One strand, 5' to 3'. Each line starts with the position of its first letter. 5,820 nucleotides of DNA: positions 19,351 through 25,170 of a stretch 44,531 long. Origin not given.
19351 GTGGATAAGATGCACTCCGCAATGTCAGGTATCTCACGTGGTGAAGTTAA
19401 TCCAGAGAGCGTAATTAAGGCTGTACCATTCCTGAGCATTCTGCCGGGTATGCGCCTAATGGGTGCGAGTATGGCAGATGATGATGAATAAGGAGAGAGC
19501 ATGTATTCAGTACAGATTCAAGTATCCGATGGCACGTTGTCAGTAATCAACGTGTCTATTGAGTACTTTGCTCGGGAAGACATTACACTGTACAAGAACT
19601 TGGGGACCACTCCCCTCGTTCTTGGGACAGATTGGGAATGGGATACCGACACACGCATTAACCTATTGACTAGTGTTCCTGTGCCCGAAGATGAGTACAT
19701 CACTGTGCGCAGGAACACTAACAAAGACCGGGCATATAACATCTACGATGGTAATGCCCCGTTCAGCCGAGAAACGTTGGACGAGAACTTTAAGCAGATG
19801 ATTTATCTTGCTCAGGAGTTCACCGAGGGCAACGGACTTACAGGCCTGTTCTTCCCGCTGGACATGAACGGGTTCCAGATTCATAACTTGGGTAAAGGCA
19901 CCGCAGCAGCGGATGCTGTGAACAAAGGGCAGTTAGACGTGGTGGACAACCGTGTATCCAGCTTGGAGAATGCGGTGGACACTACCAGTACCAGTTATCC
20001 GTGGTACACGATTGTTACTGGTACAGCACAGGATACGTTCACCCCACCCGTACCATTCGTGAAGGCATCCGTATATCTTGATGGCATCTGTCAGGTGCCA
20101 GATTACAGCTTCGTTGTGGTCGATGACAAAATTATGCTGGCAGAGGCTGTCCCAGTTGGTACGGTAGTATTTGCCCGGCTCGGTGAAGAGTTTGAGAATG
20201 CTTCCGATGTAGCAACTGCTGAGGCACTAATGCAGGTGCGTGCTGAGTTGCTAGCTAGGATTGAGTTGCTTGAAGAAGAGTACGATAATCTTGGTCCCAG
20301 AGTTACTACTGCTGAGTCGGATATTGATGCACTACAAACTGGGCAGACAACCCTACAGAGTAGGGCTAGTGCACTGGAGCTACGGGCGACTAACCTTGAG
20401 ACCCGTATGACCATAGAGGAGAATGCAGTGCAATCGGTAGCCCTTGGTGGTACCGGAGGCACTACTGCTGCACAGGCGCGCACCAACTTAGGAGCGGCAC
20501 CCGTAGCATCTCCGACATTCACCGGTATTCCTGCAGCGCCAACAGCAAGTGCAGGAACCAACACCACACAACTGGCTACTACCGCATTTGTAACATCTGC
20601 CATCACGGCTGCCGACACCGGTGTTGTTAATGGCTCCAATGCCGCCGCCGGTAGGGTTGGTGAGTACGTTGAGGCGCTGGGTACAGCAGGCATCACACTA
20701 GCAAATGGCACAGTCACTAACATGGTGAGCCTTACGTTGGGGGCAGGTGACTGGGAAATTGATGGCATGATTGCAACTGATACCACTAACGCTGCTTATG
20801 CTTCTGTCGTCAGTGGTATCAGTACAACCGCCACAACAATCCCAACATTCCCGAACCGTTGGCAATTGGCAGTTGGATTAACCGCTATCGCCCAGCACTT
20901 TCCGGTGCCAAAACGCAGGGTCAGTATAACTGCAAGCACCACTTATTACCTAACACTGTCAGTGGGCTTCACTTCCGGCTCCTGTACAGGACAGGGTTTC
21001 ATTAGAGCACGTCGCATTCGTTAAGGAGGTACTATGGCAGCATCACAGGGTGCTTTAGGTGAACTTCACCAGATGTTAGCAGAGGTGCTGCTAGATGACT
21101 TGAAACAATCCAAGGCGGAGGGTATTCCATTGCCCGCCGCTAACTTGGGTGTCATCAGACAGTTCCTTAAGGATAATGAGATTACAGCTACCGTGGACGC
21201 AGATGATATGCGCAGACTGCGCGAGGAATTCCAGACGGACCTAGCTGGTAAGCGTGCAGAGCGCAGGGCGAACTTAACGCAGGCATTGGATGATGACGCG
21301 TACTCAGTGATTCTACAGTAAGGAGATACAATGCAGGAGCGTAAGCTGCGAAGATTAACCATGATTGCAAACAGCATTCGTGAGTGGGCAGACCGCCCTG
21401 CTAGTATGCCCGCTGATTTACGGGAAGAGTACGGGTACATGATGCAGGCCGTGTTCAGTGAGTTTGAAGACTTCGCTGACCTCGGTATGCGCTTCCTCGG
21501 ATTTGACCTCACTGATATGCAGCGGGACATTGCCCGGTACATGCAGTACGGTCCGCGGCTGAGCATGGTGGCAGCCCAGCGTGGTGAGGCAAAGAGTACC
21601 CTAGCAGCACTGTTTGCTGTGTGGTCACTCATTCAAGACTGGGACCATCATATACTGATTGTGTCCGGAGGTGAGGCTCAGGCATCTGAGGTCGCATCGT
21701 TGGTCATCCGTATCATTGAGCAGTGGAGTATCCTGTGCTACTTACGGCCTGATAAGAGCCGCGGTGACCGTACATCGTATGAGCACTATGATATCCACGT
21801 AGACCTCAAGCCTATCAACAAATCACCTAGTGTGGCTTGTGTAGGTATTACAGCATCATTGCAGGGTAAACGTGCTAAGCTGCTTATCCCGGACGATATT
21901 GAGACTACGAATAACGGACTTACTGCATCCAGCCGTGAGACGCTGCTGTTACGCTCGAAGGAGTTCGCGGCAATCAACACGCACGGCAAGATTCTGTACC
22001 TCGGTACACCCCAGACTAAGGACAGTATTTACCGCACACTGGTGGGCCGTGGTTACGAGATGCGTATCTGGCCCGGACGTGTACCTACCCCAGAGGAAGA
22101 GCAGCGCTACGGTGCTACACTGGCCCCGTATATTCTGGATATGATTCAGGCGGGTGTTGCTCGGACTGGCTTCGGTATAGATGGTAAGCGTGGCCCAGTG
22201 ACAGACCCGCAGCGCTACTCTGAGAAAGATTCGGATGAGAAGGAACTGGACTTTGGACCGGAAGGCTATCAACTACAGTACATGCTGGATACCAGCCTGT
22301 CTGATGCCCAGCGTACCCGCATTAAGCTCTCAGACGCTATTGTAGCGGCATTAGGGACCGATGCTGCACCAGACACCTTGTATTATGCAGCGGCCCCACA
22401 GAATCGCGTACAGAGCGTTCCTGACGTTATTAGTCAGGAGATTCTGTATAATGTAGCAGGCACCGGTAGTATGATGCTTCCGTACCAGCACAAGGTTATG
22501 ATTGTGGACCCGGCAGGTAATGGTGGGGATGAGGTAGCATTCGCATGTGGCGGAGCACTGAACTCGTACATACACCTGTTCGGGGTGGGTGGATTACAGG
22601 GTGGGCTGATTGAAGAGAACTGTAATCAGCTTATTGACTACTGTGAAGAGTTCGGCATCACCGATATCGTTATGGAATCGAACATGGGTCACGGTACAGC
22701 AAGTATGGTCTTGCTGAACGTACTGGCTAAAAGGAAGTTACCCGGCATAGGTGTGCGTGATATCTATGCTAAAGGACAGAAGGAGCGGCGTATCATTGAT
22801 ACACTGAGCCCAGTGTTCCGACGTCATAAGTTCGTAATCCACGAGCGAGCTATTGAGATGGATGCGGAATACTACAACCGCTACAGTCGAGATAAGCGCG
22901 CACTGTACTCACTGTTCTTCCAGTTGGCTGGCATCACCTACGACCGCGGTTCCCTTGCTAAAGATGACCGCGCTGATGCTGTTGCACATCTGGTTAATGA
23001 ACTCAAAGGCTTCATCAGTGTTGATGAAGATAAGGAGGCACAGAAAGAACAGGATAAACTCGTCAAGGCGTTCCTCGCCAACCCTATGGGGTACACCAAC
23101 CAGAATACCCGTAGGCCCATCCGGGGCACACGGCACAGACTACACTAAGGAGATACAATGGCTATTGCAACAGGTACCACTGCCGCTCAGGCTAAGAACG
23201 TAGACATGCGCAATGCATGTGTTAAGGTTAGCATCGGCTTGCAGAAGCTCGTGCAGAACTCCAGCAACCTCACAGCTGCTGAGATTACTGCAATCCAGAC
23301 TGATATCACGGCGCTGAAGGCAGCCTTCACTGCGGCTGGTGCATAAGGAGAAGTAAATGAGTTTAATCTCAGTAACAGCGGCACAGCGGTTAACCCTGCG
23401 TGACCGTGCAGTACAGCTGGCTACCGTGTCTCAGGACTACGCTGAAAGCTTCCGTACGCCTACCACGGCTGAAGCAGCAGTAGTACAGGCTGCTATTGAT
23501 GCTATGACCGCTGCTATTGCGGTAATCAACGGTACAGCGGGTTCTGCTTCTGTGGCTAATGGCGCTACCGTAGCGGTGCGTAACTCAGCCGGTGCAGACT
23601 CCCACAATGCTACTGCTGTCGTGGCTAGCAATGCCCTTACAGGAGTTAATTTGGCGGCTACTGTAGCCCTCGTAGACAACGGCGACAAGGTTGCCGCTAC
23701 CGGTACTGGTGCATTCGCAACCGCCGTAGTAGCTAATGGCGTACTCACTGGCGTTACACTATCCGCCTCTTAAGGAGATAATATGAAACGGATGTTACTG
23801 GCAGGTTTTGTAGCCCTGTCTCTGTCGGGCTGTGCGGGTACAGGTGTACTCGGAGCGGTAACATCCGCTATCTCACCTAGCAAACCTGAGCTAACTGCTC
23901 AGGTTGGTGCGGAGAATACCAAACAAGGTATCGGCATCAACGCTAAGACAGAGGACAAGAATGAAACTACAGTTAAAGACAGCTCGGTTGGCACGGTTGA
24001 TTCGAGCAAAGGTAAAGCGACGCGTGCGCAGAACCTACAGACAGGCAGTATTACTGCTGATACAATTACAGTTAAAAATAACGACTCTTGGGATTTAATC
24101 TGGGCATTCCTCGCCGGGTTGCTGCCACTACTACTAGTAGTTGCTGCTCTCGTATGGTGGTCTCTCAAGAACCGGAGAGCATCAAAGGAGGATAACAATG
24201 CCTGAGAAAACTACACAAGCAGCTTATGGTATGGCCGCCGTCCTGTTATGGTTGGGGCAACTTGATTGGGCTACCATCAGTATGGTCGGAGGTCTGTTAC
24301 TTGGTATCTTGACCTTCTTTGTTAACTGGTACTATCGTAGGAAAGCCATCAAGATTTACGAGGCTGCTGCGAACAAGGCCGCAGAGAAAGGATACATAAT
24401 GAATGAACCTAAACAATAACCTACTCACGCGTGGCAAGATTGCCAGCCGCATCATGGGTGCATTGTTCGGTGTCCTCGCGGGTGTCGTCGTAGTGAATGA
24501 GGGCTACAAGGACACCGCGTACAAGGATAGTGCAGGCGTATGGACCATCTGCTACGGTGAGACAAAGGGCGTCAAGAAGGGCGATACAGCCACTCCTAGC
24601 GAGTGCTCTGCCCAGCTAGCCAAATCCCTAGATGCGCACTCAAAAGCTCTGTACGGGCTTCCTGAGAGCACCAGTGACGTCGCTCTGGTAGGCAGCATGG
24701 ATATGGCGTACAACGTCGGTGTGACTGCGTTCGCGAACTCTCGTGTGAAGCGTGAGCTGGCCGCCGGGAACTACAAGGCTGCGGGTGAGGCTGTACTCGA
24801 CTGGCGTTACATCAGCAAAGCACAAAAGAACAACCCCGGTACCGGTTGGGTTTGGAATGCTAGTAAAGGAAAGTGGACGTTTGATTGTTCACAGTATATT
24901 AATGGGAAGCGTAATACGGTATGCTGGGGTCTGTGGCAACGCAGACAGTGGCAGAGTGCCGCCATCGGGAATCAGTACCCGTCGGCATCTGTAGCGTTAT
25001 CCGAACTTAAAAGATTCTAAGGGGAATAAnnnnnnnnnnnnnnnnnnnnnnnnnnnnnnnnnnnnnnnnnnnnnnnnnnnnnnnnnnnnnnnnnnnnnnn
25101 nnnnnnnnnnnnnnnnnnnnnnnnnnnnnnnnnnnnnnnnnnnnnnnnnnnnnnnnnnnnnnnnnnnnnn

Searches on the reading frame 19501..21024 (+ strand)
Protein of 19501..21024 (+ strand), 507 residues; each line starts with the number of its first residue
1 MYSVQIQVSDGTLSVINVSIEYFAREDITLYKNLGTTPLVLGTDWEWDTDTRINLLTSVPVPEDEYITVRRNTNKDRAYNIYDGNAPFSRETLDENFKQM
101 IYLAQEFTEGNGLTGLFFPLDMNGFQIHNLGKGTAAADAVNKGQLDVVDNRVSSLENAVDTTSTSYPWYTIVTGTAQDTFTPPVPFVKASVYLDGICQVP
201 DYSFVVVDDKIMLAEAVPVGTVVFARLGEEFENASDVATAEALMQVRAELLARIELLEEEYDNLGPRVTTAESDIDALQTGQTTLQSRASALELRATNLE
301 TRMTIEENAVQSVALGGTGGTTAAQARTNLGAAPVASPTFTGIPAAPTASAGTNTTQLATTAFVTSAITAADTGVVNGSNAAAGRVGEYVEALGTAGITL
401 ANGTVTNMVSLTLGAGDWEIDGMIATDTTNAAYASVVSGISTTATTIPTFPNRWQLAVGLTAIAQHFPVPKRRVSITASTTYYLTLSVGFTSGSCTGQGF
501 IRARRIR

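Call 5: search_protein_families(library=phrogs, proteins=[window:19501-21024:+])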
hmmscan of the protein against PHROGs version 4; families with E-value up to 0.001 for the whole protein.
window:19501-21024:+ (507 aa): 14 families
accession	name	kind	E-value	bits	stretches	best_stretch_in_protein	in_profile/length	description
phrog_11393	-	tail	3.3e-127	426.4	2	1-288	1-292/538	tail fiber protein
phrog_2710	-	tail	1.8e-68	232.7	1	2-246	10-269/781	tail fiber protein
phrog_13481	-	tail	9e-17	62.2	1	2-383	20-246/596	tail fiber protein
phrog_2631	-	tail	1.5e-11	44.6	1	291-370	341-383/644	tail fiber protein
phrog_9625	-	unknown function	3e-09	36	1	318-445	721-848/1586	-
phrog_4209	-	tail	4e-09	37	1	303-407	80-182/406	tail fiber protein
phrog_454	-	tail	8.7e-09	35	1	333-374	286-327/1376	tail fiber protein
phrog_7032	-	tail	4.4e-08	32.7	1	331-395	249-309/866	tail fiber protein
phrog_6953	-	tail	2.4e-05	24.8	1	5-109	9-106/251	tail fiber protein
phrog_6256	-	tail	8.7e-05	22.7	1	10-152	14-161/686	tail fiber protein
phrog_3100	-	tail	0.0002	22.7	1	307-382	58-119/382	tail fiber protein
phrog_38759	-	unknown function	0.00027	20.5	1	312-397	151-228/920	-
phrog_22682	-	tail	0.00049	20.3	0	331-367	221-257/400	tail fiber protein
phrog_29076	-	tail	0.00076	18.7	0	57-107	60-110/793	tail protein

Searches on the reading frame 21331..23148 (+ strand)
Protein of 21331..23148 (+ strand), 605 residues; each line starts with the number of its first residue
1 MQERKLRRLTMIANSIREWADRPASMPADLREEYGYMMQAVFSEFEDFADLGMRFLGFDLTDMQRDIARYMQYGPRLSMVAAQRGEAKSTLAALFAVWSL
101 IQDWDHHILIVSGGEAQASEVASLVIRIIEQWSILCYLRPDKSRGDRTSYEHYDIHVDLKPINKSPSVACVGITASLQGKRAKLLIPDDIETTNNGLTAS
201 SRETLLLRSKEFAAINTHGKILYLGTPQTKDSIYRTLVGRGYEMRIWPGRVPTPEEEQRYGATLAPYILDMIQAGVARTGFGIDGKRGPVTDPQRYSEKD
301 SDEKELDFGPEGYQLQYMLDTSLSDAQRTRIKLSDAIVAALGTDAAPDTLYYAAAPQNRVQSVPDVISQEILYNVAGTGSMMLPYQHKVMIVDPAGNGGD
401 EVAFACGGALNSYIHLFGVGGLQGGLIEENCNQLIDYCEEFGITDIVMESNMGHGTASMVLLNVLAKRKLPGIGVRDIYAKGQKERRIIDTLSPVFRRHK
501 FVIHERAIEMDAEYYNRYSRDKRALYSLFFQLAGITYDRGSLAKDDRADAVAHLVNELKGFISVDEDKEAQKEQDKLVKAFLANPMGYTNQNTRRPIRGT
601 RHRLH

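Call 5: search_protein_families(library=phrogs, proteins=[window:21331-23148:+])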
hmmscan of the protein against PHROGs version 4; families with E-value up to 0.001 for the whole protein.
window:21331-23148:+ (605 aa): 5 families
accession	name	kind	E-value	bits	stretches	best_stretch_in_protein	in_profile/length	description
phrog_38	-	head and packaging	1.5e-107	362.2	1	18-581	247-719/760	terminase large subunit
phrog_17672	-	head and packaging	1.1e-106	358.1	1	25-397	16-390/395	terminase large subunit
phrog_15524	-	head and packaging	2.2e-55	188.9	1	387-591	4-206/249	terminase large subunit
phrog_4758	-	head and packaging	1.3e-09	38.8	1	78-252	60-234/243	terminase large subunit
phrog_5989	-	head and packaging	0.00017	21.8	1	52-134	136-215/347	terminase large subunit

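Call 8: search_dna_similar(query=window:21331-23148:+, collection=phages, mode=protein, max_rows=40)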
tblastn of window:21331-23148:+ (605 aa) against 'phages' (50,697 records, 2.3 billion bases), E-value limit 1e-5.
Records with a match: 2716; places in all: 2740; records where one place covers at least 80% of the query: 2645.
Best place of each record, by identity: 80-90% 44; 60-80% 281; <60% 2391.
By first word of the organism name: Klebsiella 701; Escherichia 365; Pseudomonas 343; Acinetobacter 167; Vibrio 139; Salmonella 113; Yersinia 95; Pectobacterium 85; Ralstonia 54; Aeromonas 47; and 73 more.
By host as written in the record: - 384; Klebsiella pneumoniae 376; Escherichia coli 125; Acinetobacter baumannii 60; Pseudomonas putida KT2440 and Paw85 53; Pseudomonas aeruginosa 49; Yersinia pestis 38; Pectobacterium atrosepticum DSM18077 33; and 691 more.
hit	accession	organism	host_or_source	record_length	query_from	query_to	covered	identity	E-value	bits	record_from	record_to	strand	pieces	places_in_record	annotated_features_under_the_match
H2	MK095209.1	Pectobacterium phage Phoria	Pectobacterium atrosepticum DSM18077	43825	1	605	100%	81.2%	0e+0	1035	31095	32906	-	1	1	terminase large subunit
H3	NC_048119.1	Pectobacterium phage Phoria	Pectobacterium atrosepticum DSM18077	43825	1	605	100%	81.2%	0e+0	1035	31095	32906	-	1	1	terminase large subunit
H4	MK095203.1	Pectobacterium phage Koot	Pectobacterium atrosepticum DSM18077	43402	1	605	100%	81.0%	0e+0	1034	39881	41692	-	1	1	terminase large subunit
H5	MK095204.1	Pectobacterium phage Koot_B1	Pectobacterium atrosepticum DSM18077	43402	1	605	100%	81.0%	0e+0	1034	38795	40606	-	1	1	putative DNA maturase B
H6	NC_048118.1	Pectobacterium phage Koot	Pectobacterium atrosepticum DSM18077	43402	1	605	100%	81.0%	0e+0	1034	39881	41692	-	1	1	terminase large subunit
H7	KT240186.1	Dickeya phage BF25/12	Dickeya sp. B16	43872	1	605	100%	80.8%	0e+0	1033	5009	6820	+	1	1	DNA maturase B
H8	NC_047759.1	Dickeya phage BF25/12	Dickeya sp. B16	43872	1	605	100%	80.8%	0e+0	1033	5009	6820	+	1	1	terminase large subunit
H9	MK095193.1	Pectobacterium phage Clickz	Pectobacterium atrosepticum DSM18077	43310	1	605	100%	80.7%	0e+0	1031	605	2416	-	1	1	putative DNA maturase B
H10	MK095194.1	Pectobacterium phage Clickz_B2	Pectobacterium atrosepticum DSM18077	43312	1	605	100%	80.7%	0e+0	1031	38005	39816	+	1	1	putative DNA maturase B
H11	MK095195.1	Pectobacterium phage Clickz_B3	Pectobacterium atrosepticum DSM18077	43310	1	605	100%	80.7%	0e+0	1031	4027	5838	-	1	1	terminase large subunit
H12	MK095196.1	Pectobacterium phage Clickz_B4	Pectobacterium atrosepticum DSM18077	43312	1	605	100%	80.7%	0e+0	1031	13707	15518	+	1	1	putative DNA maturase B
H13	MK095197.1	Pectobacterium phage Clickz_B5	Pectobacterium atrosepticum DSM18077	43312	1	605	100%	80.7%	0e+0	1031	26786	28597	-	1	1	terminase large subunit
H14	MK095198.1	Pectobacterium phage Clickz_B6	Pectobacterium atrosepticum DSM18077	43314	1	605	100%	80.7%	0e+0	1031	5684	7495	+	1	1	putative DNA maturase B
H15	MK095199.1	Pectobacterium phage Clickz_B7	Pectobacterium atrosepticum DSM18077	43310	1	605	100%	80.7%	0e+0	1031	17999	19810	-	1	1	terminase large subunit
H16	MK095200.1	Pectobacterium phage Clickz_B8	Pectobacterium atrosepticum DSM18077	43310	1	605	100%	80.7%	0e+0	1031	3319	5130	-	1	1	terminase large subunit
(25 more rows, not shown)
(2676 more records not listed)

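Call 67: find_encoding_contigs(protein=window:21331-23148:+, flank=6000, max_places=8)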
Protein window:21331-23148:+ (605 aa): 4 contigs read that carry it; 2 places shown.
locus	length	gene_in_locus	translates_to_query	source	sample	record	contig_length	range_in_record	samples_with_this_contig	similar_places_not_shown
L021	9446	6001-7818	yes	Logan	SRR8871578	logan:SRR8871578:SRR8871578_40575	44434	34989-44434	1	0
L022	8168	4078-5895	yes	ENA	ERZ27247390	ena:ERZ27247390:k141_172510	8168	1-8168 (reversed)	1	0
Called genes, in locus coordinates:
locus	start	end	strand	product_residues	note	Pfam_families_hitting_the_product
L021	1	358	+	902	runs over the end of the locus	-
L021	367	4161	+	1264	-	-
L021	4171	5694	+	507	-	PF03906:Phage_T7_tail (weak)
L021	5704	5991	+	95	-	PF11123:DNA_Packaging_2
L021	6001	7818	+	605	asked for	PF22530:Terminase-T7_RNaseH-like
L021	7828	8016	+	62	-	-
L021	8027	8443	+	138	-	-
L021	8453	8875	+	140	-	-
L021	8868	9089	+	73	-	PF16080:Phage_holin_2_3, PF04971:Phage_holin_2_1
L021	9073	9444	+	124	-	?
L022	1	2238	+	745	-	?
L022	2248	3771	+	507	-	PF03906:Phage_T7_tail (weak)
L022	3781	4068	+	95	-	PF11123:DNA_Packaging_2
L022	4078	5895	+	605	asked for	PF22530:Terminase-T7_RNaseH-like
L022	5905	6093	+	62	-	-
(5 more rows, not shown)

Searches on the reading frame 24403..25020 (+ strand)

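Call 5: search_protein_families(library=phrogs, proteins=[window:24403-25020:+])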
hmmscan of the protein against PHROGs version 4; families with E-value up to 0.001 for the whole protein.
window:24403-25020:+ (205 aa): 5 families
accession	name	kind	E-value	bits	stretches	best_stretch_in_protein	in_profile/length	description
phrog_7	-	lysis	4.3e-34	118.7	1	32-190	565-697/873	endolysin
phrog_33083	-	lysis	3.6e-06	26.9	1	32-146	14-128/456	endolysin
phrog_6543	-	unknown function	2.1e-05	25.7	1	33-57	35-59/71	-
phrog_3572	-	lysis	0.00032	20.3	1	28-80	270-326/653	endolysin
phrog_7910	-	lysis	0.00039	22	0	99-138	34-73/96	endolysin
